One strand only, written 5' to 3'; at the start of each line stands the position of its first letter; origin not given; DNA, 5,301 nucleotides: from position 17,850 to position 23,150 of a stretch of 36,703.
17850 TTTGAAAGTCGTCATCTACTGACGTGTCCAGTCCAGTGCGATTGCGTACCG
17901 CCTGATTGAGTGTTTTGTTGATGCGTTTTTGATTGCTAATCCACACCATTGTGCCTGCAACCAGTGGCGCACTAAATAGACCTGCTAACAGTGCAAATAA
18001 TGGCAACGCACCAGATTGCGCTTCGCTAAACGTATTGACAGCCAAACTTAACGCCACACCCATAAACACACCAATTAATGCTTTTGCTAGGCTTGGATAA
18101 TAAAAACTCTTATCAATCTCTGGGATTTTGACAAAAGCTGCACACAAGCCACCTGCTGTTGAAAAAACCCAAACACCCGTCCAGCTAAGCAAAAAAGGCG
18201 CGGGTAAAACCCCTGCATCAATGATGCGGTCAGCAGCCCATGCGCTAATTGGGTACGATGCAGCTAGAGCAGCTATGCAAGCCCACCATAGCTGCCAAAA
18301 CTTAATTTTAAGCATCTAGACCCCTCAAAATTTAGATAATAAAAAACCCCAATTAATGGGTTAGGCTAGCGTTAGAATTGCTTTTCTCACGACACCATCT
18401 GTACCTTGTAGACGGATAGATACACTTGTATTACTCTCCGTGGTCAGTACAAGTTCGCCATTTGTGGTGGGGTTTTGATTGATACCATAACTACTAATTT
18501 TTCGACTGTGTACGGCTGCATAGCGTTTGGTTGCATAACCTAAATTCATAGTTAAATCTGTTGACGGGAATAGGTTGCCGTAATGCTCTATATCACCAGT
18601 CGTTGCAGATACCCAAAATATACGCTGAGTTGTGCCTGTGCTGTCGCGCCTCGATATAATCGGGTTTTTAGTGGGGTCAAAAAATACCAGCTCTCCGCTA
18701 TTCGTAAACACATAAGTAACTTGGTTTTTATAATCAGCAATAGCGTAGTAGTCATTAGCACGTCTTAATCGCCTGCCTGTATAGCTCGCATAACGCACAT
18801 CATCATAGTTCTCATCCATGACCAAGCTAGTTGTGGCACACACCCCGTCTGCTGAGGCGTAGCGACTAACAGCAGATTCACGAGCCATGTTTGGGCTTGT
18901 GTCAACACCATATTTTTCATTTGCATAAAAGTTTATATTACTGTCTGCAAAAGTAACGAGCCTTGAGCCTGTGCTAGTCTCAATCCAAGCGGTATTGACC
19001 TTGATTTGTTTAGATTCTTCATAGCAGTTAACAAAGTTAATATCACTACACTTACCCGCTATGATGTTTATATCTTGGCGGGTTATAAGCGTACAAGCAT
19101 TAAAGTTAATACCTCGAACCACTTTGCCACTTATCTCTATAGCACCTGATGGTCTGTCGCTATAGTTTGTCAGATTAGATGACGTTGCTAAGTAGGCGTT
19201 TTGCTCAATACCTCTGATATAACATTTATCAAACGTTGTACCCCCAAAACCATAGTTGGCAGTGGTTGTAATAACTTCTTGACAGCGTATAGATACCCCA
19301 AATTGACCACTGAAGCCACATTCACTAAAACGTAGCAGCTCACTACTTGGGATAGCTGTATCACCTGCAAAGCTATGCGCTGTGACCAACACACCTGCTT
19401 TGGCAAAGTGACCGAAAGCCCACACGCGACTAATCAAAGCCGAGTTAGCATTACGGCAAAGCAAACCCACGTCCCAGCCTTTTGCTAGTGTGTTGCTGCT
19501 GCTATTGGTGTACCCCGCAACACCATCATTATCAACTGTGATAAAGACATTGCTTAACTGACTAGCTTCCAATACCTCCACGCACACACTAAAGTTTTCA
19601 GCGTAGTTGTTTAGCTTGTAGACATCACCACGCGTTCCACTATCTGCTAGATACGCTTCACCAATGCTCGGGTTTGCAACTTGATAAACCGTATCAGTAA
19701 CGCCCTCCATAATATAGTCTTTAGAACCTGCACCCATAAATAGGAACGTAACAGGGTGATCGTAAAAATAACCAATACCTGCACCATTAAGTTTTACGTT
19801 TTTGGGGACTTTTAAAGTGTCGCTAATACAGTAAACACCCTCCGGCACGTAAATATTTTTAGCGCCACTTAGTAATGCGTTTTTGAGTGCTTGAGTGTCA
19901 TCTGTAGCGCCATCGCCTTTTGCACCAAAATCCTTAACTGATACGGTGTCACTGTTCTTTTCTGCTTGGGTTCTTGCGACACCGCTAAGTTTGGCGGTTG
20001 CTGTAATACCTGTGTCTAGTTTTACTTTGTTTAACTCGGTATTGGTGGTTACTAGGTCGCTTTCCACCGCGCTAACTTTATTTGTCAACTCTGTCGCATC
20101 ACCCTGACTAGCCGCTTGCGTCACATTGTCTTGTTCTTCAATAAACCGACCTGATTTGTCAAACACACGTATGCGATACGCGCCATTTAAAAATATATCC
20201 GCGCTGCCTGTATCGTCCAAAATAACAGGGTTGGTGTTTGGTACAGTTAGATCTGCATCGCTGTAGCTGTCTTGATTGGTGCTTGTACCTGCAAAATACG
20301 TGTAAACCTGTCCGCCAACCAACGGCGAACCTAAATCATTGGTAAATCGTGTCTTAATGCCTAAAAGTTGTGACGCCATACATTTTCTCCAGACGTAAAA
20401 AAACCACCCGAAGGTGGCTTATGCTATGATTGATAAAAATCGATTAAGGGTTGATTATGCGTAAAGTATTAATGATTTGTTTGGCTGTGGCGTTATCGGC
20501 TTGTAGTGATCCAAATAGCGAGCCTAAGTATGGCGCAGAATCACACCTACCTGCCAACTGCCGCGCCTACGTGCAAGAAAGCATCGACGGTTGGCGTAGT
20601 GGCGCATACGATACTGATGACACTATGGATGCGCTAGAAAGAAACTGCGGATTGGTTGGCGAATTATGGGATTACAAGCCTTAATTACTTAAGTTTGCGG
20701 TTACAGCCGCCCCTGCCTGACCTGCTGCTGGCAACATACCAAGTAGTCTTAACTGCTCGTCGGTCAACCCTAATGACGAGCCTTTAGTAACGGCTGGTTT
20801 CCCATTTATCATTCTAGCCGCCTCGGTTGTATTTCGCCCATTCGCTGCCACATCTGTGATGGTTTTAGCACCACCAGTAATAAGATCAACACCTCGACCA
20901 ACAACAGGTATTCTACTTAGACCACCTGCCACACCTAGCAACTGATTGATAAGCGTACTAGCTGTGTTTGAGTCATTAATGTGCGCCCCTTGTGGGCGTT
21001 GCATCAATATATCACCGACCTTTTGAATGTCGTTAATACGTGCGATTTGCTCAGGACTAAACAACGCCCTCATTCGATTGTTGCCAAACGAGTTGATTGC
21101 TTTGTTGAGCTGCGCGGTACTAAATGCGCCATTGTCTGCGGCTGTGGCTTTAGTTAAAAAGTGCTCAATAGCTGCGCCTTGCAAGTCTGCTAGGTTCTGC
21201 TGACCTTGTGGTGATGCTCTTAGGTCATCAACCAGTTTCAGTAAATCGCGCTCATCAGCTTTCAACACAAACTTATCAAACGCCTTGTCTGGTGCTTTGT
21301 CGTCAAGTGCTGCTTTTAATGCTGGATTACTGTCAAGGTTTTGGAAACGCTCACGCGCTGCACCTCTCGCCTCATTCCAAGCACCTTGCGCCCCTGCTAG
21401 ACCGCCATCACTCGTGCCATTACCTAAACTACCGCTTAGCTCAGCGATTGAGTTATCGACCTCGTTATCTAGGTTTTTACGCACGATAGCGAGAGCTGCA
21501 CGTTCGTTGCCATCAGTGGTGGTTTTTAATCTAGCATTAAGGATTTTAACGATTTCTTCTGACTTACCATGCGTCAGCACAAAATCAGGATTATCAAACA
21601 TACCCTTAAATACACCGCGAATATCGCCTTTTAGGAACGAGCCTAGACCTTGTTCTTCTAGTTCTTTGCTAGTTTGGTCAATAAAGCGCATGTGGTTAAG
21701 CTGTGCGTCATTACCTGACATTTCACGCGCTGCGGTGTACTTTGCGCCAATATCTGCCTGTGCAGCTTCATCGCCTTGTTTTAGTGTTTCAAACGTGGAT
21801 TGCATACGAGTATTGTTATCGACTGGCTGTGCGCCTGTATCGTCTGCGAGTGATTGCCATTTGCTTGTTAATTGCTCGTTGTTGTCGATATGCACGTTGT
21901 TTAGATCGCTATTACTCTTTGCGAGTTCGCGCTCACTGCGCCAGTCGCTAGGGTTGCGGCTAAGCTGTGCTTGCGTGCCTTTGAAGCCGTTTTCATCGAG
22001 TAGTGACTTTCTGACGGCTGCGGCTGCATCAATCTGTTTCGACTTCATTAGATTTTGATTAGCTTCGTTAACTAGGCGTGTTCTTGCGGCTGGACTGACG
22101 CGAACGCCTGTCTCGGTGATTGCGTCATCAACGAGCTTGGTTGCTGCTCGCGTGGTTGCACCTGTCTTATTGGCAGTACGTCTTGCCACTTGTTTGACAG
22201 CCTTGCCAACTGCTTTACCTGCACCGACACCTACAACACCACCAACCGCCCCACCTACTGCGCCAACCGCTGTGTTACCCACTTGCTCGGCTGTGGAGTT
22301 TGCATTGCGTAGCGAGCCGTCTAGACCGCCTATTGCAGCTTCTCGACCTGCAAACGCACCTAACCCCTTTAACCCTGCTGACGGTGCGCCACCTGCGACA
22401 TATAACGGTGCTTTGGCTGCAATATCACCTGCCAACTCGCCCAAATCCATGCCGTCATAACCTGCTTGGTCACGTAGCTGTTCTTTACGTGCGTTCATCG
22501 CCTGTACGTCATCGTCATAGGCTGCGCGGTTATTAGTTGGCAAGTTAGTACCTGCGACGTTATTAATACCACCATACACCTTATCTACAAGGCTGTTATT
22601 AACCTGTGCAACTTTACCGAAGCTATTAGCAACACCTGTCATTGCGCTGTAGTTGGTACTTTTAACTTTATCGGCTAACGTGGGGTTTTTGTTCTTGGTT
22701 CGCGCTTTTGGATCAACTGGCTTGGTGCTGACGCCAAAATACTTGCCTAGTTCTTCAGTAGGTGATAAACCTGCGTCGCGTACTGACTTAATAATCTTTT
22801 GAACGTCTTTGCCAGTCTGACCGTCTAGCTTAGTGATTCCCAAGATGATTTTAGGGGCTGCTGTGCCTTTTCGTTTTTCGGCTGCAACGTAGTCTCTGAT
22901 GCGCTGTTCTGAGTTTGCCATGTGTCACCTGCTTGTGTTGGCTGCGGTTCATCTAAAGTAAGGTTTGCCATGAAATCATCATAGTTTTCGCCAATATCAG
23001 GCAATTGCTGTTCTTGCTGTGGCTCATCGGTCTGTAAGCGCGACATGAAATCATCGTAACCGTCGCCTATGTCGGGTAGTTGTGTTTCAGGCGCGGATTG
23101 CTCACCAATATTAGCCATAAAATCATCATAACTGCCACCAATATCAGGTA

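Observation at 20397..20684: Reverse-oriented lipoprotein moron wedged between the ejection-protein genes and the tailspike gene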

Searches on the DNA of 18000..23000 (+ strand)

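Call 4: search_dna_similar(query=window:18000-23000:+, collection=phages, mode=near, max_rows=25)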
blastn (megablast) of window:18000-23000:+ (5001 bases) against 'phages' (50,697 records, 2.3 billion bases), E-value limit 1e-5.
No match.
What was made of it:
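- Tried and rejected: Megablast of 18000-23000 against 50,697 phage records: no match (call 4).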

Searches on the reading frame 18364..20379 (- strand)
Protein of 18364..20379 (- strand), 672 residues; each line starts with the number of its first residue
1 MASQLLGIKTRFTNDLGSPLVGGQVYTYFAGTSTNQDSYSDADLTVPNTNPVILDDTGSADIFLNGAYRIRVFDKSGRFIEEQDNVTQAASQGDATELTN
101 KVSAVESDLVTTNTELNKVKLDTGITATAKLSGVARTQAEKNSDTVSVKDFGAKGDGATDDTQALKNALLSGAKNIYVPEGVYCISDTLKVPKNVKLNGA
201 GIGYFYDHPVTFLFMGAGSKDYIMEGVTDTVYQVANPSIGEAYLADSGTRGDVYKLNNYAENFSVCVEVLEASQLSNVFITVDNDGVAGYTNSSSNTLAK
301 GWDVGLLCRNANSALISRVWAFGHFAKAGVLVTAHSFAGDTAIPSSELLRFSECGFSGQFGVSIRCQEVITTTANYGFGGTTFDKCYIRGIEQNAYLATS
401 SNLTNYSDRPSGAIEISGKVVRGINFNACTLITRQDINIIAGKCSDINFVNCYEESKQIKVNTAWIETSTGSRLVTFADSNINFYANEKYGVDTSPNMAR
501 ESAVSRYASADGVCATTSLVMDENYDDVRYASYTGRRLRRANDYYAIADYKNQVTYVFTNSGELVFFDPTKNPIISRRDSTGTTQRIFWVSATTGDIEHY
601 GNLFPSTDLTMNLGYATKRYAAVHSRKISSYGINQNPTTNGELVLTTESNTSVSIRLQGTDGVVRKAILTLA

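Call 7: search_protein_families(library=pfam, proteins=[window:18364-20379:-], max_evalue=0.1)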
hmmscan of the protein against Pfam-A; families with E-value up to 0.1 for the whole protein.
window:18364-20379:- (672 aa): 2 families
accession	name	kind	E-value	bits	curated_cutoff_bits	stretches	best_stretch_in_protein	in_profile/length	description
PF12708.12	Pect-lyase_RHGA_epim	-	1e-13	52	27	1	146-204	2-65/213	Rhamnogalacturonase A/epimerase, pectate lyase-like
PF12218.14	End_N_terminal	-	0.0041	17.2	26.3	1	153-174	1-22/67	N terminal extension of bacteriophage endosialidase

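Call 8: search_protein_families(library=phrogs, proteins=[window:18364-20379:-], max_evalue=0.1)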
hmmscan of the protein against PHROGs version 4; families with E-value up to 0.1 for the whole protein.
window:18364-20379:- (672 aa): 19 families
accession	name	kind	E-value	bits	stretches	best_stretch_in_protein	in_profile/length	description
phrog_33794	-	unknown function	8.4e-19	68.6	2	374-475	316-419/542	-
phrog_1171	-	tail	1.4e-18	67.7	2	113-373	173-501/954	tail spike protein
phrog_4775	-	connector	8.1e-14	51.6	1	82-203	69-190/876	pre-neck appendage protein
phrog_26190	-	unknown function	2.1e-12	47.9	1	11-93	12-96/260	-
phrog_18522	-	tail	4.8e-12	46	1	131-197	157-227/612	tail protein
phrog_14442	-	tail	4.9e-11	42.9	1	118-203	160-256/733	tail protein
phrog_2234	-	tail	8.7e-11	42.2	1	16-197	36-241/757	tail spike protein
phrog_7458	-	tail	1.9e-10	40.7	1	99-200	70-182/732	tail spike protein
phrog_12123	-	tail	3.1e-10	40.1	1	103-198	44-141/799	tail spike protein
phrog_20231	-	tail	1.1e-08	35.1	1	87-199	115-228/691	tail protein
phrog_28871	-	unknown function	2.7e-08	33.1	1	119-187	217-290/946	-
phrog_14558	-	tail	3.9e-08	33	1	134-199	93-162/740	tail spike protein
phrog_8280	-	tail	1.9e-07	32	1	134-583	138-490/632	tail spike protein with colonic acid degradation activity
phrog_13893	-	tail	2e-07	30.7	1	134-180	186-231/648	tail protein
phrog_17212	-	connector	6.9e-06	25.8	1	138-200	134-199/631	pre-neck appendage protein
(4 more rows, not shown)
